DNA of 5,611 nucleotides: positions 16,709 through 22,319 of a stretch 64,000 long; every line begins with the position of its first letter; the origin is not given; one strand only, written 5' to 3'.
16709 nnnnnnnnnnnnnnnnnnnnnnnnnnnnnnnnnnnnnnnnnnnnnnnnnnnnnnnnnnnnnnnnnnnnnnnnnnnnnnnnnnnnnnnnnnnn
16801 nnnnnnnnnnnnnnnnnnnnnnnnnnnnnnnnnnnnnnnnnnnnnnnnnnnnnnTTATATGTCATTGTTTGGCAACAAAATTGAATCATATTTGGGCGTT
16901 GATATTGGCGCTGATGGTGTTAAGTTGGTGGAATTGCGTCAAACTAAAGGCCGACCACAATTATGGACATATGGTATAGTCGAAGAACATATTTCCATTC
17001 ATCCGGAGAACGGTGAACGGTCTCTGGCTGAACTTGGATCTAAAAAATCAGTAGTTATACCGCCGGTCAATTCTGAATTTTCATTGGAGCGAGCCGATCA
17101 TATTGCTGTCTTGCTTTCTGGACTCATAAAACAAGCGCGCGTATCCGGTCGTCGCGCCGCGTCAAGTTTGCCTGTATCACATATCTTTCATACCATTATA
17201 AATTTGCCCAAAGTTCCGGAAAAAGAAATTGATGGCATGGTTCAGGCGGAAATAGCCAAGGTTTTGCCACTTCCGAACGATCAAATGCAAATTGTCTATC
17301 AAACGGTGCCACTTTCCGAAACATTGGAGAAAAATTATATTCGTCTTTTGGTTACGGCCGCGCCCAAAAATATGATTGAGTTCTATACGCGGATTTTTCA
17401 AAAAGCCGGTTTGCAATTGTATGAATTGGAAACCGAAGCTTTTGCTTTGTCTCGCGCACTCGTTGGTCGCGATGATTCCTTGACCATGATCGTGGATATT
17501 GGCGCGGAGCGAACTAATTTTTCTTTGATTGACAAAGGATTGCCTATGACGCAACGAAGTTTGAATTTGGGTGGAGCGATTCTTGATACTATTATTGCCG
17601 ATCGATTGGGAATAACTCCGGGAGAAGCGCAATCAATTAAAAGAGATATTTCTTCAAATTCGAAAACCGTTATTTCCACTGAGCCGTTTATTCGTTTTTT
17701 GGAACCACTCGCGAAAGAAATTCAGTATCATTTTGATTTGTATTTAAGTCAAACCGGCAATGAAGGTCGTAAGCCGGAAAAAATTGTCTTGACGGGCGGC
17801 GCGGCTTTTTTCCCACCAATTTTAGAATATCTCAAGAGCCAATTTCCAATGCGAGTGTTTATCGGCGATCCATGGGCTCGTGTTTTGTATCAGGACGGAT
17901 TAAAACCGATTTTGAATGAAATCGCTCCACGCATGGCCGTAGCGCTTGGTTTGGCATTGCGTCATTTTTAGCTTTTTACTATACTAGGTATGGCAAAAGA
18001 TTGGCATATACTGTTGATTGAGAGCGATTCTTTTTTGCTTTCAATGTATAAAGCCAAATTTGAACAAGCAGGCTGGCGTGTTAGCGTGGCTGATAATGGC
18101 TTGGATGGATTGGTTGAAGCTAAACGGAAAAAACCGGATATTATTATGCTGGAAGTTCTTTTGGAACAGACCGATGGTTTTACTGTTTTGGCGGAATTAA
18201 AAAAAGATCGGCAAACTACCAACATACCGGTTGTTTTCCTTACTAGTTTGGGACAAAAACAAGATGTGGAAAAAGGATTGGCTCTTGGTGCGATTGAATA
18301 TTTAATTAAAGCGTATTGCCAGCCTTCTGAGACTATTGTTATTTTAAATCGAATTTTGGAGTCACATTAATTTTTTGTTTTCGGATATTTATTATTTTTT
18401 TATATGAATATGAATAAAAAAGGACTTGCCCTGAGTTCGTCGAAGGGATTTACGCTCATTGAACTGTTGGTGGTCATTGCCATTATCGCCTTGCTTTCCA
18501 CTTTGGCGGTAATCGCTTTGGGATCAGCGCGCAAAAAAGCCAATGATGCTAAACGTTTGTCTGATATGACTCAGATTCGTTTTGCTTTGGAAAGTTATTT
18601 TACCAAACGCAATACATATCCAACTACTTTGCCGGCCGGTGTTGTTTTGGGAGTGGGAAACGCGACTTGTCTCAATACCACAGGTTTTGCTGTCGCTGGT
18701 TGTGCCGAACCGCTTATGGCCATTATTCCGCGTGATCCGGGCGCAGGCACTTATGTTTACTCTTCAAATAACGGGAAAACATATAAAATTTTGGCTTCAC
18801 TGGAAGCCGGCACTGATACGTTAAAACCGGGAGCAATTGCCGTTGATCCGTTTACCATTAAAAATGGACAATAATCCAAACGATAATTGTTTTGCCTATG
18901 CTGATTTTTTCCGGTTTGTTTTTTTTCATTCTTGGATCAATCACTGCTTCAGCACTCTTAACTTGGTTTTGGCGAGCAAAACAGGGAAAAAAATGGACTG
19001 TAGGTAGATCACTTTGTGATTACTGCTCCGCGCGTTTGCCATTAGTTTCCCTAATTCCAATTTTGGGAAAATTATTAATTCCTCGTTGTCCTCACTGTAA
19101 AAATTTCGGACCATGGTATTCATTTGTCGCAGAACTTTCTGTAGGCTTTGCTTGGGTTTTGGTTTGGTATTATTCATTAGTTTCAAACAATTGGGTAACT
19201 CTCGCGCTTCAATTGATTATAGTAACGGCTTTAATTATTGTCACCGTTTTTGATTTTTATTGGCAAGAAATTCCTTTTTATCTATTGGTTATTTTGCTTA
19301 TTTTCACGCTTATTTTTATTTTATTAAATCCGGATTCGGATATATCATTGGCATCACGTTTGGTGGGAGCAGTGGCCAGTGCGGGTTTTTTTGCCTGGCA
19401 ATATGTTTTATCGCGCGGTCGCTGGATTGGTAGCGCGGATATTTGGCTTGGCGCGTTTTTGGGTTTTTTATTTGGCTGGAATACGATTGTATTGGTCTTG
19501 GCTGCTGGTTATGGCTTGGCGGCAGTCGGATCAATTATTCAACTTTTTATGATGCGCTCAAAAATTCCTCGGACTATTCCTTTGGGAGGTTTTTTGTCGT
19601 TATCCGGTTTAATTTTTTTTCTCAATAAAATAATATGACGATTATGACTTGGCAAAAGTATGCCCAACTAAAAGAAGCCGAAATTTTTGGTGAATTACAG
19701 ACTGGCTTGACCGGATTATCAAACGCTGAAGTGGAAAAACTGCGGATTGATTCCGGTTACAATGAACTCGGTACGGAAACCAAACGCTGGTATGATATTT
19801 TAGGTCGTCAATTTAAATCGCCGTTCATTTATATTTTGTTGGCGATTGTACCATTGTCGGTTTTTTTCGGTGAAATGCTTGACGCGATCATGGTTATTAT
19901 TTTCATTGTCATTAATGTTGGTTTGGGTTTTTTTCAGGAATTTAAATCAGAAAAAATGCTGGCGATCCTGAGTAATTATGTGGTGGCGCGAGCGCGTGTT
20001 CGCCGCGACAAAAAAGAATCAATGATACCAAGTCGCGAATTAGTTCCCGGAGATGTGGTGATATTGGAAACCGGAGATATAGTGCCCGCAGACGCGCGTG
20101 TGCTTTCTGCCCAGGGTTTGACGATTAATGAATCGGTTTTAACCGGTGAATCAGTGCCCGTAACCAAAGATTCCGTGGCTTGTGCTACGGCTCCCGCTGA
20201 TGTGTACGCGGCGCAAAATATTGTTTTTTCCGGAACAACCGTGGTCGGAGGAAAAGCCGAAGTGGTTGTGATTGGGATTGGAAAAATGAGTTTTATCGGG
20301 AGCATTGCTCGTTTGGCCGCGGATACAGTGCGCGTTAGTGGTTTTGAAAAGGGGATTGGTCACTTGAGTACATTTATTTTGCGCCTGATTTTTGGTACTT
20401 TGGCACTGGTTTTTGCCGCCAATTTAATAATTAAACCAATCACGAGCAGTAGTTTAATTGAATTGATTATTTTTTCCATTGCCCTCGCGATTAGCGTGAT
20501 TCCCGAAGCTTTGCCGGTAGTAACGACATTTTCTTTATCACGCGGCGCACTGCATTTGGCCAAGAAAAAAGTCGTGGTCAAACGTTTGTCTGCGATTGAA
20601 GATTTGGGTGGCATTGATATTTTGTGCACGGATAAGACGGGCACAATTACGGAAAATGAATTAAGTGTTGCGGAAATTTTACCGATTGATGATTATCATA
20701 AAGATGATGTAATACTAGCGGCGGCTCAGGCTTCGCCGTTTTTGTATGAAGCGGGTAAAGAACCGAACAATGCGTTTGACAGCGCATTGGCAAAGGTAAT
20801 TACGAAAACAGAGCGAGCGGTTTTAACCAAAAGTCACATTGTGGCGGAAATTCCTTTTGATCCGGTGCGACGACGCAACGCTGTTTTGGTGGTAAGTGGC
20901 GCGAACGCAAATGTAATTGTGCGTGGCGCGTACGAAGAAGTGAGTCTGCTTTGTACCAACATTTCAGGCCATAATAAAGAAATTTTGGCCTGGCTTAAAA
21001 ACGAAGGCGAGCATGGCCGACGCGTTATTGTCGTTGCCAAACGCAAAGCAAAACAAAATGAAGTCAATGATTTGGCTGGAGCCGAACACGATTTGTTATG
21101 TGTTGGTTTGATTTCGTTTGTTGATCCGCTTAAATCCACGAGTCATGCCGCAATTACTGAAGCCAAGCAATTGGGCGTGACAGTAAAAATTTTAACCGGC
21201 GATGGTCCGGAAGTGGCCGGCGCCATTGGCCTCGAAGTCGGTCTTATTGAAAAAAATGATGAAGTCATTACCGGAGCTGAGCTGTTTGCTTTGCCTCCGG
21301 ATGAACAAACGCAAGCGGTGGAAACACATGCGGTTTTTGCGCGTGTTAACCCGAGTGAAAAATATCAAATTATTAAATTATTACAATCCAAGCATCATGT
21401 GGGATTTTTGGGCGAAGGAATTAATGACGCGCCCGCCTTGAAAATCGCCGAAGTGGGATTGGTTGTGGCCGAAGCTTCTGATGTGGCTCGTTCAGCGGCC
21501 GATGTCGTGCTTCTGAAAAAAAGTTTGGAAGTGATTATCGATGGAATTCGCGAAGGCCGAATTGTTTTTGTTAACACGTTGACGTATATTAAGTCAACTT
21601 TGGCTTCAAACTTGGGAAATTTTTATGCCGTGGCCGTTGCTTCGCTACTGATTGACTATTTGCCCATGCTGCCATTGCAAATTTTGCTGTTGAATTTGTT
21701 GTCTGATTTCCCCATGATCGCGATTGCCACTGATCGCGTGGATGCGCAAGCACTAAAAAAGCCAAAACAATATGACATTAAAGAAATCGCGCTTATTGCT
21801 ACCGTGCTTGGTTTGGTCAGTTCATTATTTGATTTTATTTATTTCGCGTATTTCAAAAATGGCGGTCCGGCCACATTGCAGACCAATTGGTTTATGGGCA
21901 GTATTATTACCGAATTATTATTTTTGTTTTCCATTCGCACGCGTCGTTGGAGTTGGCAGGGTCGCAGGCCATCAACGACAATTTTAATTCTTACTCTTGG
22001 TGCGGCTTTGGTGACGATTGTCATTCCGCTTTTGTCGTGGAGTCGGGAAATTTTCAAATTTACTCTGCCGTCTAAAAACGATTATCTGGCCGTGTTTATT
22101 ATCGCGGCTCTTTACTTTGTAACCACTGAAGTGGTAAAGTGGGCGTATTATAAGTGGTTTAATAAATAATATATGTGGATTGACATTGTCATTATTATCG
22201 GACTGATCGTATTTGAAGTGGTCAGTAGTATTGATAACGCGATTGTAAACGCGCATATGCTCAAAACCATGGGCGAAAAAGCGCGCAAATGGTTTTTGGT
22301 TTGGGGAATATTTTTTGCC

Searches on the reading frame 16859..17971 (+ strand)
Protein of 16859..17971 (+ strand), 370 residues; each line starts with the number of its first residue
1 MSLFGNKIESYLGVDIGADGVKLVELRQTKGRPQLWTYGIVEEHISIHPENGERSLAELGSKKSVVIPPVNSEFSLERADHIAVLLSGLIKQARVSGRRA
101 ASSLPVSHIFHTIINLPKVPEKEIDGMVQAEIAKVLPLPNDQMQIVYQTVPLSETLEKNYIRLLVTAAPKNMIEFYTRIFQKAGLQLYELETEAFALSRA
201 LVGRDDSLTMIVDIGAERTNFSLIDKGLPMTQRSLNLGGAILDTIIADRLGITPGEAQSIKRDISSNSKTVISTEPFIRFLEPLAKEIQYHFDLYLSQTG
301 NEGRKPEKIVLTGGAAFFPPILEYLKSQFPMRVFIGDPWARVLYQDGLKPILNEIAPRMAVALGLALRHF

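Call 89: search_protein_families(library=pfam, proteins=[window:16859-17971:+], max_evalue=0.000001)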
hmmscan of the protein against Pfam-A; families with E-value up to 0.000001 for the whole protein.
window:16859-17971:+ (370 aa): 1 family
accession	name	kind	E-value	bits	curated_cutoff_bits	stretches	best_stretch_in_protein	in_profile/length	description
PF11104.14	PilM_2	-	1.6e-36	126.4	27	1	75-370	40-340/340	Type IV pilus assembly protein PilM;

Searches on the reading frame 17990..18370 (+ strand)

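Call 89: search_protein_families(library=pfam, proteins=[window:17990-18370:+], max_evalue=0.000001)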
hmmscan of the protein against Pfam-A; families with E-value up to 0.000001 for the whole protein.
window:17990-18370:+ (126 aa): 1 family
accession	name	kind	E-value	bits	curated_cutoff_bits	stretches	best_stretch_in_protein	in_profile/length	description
PF00072.30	Response_reg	-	2.1e-17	63.7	30.2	1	7-109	1-101/111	Response regulator receiver domain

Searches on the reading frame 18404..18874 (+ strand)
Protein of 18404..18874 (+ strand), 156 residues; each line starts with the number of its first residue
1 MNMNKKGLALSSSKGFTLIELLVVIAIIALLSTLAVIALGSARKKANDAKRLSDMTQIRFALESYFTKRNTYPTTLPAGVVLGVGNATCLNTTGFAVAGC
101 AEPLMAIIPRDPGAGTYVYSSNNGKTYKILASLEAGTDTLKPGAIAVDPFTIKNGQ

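Call 89: search_protein_families(library=pfam, proteins=[window:18404-18874:+], max_evalue=0.000001)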
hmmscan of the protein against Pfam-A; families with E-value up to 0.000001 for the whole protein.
window:18404-18874:+ (156 aa): 1 family
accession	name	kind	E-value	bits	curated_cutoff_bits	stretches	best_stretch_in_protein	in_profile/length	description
PF07963.17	N_methyl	-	3.5e-08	33.1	21.2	1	11-35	2-26/27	Prokaryotic N-terminal methylation motif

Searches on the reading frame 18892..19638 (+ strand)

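Call 89: search_protein_families(library=pfam, proteins=[window:18892-19638:+], max_evalue=0.000001)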
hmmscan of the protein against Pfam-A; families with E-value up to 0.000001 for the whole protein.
window:18892-19638:+ (248 aa): 2 families
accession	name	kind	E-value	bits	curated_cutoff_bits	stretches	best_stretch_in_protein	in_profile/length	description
PF06750.18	A24_N_bact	-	1.9e-09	37.9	23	1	13-93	1-82/84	Bacterial Peptidase A24 N-terminal domain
PF01478.23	Peptidase_A24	-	8.2e-08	33.1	26.5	1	108-212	1-101/104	Type IV leader peptidase family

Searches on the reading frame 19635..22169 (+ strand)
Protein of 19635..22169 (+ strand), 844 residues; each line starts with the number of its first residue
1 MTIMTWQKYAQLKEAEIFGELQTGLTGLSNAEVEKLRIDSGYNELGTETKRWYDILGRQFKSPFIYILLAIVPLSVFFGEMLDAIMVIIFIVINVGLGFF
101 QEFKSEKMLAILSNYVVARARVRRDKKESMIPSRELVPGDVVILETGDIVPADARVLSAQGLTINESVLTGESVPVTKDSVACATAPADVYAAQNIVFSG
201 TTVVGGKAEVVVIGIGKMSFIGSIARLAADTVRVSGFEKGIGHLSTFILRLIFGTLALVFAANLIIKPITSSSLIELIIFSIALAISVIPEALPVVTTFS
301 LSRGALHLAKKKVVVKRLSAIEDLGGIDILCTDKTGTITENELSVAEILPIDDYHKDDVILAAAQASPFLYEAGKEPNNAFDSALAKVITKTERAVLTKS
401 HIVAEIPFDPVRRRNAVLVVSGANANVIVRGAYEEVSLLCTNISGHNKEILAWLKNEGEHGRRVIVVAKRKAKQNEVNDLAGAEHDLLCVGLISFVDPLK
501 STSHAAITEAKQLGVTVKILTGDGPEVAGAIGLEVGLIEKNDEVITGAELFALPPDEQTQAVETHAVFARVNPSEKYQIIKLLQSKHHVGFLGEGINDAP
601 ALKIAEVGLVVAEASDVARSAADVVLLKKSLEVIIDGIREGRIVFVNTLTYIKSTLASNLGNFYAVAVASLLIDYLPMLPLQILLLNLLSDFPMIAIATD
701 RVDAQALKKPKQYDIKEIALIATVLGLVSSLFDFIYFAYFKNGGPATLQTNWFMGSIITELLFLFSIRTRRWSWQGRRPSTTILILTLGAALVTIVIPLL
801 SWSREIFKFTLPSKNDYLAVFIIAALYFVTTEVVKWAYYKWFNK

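Call 89: search_protein_families(library=pfam, proteins=[window:19635-22169:+], max_evalue=0.000001)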
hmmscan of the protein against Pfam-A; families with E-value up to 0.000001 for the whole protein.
window:19635-22169:+ (844 aa): 4 families
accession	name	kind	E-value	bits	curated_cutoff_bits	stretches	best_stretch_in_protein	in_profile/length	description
PF00122.25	E1-E2_ATPase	-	1.4e-42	145.7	28.1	1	118-311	5-181/181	E1-E2 ATPase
PF00689.26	Cation_ATPase_C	-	1.1e-20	74.5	27.3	1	676-836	2-174/175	Cation transporting ATPase, C-terminus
PF00690.31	Cation_ATPase_N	-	2.5e-11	43.5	20.4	1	10-72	2-66/69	Cation transporter/ATPase, N-terminus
PF00702.32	Hydrolase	-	1.7e-10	42.1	26.4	1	327-605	1-190/191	haloacid dehalogenase-like hydrolase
